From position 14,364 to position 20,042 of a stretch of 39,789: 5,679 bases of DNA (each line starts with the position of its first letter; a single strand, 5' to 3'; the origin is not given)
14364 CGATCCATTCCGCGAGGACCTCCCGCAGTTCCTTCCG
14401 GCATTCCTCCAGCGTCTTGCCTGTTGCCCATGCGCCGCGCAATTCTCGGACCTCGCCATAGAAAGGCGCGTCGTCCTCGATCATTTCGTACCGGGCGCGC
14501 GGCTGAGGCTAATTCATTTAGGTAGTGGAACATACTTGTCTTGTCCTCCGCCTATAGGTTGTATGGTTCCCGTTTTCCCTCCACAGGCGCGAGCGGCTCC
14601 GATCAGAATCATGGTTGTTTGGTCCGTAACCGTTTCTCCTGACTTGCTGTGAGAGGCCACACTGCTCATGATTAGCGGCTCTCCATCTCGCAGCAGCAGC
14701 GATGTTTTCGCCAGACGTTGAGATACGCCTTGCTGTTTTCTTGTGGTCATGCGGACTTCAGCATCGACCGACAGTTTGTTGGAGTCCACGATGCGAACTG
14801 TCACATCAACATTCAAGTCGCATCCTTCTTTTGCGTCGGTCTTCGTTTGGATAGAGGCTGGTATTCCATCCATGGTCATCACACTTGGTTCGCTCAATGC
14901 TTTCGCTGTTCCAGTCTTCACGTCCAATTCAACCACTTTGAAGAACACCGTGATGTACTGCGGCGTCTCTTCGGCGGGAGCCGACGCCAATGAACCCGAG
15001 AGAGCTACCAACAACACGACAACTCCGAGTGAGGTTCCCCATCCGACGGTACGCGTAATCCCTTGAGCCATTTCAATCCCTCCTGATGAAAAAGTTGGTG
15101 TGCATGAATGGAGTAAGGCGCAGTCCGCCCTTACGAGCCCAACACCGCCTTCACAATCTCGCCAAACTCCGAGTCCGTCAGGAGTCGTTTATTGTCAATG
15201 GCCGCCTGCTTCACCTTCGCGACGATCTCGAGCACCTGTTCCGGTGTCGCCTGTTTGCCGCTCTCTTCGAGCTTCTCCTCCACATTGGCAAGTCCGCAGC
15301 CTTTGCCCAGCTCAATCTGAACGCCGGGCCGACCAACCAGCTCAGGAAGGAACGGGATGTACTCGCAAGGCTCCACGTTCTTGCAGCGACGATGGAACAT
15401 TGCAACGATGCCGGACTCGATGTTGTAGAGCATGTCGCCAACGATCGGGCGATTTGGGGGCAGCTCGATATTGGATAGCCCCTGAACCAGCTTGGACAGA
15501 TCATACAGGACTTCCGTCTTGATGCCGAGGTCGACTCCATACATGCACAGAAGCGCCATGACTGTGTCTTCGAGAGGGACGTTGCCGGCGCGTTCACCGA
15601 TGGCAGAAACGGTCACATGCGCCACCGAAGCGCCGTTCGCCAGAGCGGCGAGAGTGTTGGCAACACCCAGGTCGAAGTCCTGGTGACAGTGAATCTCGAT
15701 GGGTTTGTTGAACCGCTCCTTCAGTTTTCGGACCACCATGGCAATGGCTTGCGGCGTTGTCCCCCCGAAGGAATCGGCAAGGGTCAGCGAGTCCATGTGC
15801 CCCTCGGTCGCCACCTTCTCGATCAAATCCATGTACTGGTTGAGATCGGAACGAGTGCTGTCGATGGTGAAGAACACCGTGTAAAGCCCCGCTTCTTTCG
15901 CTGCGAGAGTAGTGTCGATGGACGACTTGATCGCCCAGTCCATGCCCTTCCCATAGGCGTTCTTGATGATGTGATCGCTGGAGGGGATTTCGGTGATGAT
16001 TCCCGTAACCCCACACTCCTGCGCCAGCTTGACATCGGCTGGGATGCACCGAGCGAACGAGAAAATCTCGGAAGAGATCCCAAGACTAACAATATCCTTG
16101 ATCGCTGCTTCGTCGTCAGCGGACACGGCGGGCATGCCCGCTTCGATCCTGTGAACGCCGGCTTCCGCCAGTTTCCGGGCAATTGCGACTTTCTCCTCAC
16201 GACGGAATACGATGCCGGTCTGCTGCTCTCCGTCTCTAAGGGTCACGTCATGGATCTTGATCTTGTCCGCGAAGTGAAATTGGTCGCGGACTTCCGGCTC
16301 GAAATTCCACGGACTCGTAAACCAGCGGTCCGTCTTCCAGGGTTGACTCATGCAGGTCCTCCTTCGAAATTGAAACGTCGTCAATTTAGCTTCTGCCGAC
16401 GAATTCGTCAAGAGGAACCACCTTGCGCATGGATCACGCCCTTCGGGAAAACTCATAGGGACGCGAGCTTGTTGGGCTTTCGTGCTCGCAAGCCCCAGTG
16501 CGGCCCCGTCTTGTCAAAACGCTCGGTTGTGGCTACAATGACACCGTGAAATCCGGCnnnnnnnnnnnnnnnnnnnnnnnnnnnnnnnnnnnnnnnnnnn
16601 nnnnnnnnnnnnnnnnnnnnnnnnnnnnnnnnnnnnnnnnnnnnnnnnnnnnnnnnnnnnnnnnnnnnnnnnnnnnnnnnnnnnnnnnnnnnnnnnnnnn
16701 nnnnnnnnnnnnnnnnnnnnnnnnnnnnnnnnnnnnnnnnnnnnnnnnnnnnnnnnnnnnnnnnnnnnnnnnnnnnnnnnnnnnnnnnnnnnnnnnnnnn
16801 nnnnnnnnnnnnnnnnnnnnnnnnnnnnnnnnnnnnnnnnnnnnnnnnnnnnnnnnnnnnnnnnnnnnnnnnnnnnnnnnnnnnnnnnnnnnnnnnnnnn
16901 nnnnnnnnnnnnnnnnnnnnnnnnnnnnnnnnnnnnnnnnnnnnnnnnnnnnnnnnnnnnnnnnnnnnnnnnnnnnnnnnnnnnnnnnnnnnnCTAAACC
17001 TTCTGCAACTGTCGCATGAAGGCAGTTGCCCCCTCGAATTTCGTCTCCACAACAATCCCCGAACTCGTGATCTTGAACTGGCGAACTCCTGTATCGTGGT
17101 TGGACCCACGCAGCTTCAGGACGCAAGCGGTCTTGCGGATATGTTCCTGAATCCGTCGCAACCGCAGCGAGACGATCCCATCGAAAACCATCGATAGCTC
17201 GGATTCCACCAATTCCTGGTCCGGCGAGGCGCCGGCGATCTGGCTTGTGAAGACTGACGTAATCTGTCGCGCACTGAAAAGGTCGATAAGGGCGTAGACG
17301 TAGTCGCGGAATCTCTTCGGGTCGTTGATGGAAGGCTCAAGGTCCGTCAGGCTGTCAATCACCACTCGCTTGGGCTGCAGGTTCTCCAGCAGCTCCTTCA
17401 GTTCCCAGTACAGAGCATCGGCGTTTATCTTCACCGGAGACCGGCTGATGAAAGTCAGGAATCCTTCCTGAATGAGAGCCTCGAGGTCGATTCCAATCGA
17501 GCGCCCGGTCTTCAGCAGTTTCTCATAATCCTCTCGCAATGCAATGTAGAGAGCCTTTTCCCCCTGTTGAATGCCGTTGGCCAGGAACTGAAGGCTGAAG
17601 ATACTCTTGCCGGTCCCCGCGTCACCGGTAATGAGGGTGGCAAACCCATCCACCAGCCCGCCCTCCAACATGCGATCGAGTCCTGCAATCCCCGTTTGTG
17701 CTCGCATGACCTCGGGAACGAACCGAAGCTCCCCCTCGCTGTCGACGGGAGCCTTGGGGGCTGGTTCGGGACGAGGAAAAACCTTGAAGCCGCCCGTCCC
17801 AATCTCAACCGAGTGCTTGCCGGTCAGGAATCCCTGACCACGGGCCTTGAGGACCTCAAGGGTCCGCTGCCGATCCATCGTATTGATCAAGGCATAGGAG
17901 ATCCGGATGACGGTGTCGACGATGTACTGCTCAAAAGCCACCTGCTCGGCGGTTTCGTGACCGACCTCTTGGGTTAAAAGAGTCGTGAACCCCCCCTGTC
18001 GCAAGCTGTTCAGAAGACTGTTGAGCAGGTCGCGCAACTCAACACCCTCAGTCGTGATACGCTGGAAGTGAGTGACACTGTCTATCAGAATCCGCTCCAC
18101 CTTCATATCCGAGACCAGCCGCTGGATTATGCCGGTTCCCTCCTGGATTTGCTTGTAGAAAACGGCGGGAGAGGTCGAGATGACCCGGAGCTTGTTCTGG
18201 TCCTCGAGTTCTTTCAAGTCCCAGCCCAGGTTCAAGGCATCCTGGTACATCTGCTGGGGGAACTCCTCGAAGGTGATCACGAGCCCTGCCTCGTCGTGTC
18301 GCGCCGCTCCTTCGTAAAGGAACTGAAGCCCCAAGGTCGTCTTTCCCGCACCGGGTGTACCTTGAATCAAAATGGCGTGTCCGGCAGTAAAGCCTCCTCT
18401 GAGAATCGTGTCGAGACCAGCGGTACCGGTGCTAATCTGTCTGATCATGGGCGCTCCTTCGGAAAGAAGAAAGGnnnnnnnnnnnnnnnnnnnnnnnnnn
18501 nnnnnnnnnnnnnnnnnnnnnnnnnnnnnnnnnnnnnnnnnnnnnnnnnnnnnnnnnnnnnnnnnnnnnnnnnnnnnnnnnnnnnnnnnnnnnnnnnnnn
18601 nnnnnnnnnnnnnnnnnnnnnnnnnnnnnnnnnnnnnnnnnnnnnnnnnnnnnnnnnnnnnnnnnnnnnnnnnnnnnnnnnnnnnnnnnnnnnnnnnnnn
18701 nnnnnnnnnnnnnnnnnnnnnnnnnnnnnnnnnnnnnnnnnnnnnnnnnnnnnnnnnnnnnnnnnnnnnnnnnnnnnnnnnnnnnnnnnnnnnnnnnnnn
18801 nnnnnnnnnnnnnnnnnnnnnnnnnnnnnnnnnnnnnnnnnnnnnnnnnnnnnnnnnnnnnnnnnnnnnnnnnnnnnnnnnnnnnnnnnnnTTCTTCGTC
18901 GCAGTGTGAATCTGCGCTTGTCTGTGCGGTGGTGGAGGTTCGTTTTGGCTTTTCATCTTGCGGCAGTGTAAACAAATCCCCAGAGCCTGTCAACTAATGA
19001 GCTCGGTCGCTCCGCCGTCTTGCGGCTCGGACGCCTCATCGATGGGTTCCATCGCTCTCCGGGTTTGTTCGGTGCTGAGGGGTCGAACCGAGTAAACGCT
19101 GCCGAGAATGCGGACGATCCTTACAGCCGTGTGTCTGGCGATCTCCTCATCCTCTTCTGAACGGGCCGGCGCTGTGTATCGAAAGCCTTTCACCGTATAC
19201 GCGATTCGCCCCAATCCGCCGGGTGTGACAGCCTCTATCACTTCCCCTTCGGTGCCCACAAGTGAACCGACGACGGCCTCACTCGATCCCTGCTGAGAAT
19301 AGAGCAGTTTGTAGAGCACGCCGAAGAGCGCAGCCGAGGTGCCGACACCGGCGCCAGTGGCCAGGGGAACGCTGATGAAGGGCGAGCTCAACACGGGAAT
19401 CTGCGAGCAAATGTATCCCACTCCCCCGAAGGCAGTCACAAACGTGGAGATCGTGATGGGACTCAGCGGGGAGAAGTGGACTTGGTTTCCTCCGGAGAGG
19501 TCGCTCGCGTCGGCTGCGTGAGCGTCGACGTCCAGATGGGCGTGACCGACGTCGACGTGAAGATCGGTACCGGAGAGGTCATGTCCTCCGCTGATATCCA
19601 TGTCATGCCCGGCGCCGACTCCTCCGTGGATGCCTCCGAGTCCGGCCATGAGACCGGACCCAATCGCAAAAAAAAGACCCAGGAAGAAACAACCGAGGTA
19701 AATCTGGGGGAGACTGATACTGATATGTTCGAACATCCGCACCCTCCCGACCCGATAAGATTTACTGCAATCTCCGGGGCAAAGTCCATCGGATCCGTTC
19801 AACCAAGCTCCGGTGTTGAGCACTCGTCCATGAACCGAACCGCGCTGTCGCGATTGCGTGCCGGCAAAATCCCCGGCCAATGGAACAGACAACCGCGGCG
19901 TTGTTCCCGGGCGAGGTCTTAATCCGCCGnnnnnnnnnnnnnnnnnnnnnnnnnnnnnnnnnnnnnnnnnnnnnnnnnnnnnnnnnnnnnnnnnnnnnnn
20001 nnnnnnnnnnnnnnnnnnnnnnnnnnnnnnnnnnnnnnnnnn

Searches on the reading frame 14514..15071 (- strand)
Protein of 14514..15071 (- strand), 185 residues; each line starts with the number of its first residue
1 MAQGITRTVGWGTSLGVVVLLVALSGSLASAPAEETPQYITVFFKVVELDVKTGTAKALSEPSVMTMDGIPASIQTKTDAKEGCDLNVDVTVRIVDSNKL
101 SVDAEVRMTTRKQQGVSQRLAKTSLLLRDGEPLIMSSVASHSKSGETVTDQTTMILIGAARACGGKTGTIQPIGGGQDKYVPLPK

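Call 47: search_protein_families(library=pfam, proteins=[window:14514-15071:-], max_evalue=0.001)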
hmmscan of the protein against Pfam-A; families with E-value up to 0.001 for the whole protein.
window:14514-15071:- (185 aa): 1 family
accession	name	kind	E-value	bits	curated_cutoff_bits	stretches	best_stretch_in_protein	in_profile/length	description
PF00263.26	Secretin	-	2.4e-06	27.7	27.5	0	52-79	4-31/169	Bacterial type II and III secretion system protein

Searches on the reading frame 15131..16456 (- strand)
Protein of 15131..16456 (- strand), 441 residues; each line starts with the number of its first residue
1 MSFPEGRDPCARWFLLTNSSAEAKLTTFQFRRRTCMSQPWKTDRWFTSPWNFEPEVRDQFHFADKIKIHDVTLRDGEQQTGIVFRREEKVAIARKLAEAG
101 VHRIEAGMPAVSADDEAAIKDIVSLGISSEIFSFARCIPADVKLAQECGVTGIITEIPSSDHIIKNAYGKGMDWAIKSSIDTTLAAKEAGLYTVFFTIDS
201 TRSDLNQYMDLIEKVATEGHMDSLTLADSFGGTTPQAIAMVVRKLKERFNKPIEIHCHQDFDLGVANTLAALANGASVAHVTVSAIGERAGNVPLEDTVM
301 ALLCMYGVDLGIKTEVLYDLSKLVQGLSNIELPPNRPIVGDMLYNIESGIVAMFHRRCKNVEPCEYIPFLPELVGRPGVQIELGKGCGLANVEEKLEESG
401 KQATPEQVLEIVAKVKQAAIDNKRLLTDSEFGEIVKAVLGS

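Call 47: search_protein_families(library=pfam, proteins=[window:15131-16456:-], max_evalue=0.001)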
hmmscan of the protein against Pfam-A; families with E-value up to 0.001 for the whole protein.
window:15131-16456:- (441 aa): 2 families
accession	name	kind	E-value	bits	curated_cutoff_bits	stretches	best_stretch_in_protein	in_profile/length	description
PF00682.25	HMGL-like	-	4.6e-61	206.9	29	1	65-324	1-260/260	HMGL-like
PF22617.1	HCS_D2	-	8.2e-05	23.4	27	1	338-420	1-79/82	Homocitrate synthase post-HMGL domain-like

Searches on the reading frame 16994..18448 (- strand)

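Call 47: search_protein_families(library=pfam, proteins=[window:16994-18448:-], max_evalue=0.001)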
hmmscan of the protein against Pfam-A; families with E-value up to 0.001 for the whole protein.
window:16994-18448:- (484 aa): 15 families
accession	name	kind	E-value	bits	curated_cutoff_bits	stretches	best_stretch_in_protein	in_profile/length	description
PF06745.19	ATPase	-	3.6e-107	357.4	26.6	2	5-227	1-230/231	KaiC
PF13481.12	AAA_25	-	4.5e-10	39.9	27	1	13-165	23-193/195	AAA domain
PF07088.17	GvpD_P-loop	-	9.5e-08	32.6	24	0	269-312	11-53/189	GvpD gas vesicle protein, P-loop domain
PF09848.15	SLFN-g3_helicase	-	1.4e-07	31.6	24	0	25-59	3-39/354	Schlafen group 3, DNA/RNA helicase domain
PF03796.21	DnaB_C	-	2.8e-07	30.6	27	1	5-70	2-66/255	DnaB-like helicase C terminal domain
PF13479.12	AAA_24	-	1.1e-06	29.1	27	0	25-136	4-84/195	AAA domain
PF13191.12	AAA_16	-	1.3e-06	29.4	32.6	0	270-393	26-129/167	AAA ATPase domain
PF00154.27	RecA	-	1.4e-06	28.4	27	0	2-81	30-107/262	recA bacterial DNA recombination protein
PF20720.3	nSTAND3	-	2e-06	28.1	27.2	0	24-50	18-44/155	Novel STAND NTPase 3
PF13401.12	AAA_22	-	5.3e-06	27.2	27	0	25-144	7-110/130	AAA domain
PF13173.12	AAA_14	-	2.6e-05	24.6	27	0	24-71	3-48/129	AAA domain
PF05625.17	PAXNEB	-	3.6e-05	23.4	28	0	252-313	21-83/366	PAXNEB protein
PF13238.12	AAA_18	-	6.9e-05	23.8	29.4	0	26-116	1-85/128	AAA domain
PF08423.17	Rad51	-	0.0002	21.1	22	0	246-285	4-43/244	Rad51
PF14417.12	MEDS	-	0.00021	21.6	29.8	0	286-337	18-69/161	MEDS: MEthanogen/methylotroph, DcmR Sensory domain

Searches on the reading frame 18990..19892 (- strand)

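Call 14: search_protein_families(library=pfam, proteins=[window:18990-19892:-], max_evalue=0.001)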
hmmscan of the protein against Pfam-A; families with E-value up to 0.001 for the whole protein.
window:18990-19892:- (300 aa): 1 family
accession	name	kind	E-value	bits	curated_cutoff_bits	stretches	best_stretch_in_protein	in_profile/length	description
PF01957.25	NfeD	-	5.1e-05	23.8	29.1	1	210-271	3-57/57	NfeD-like C-terminal, partner-binding domain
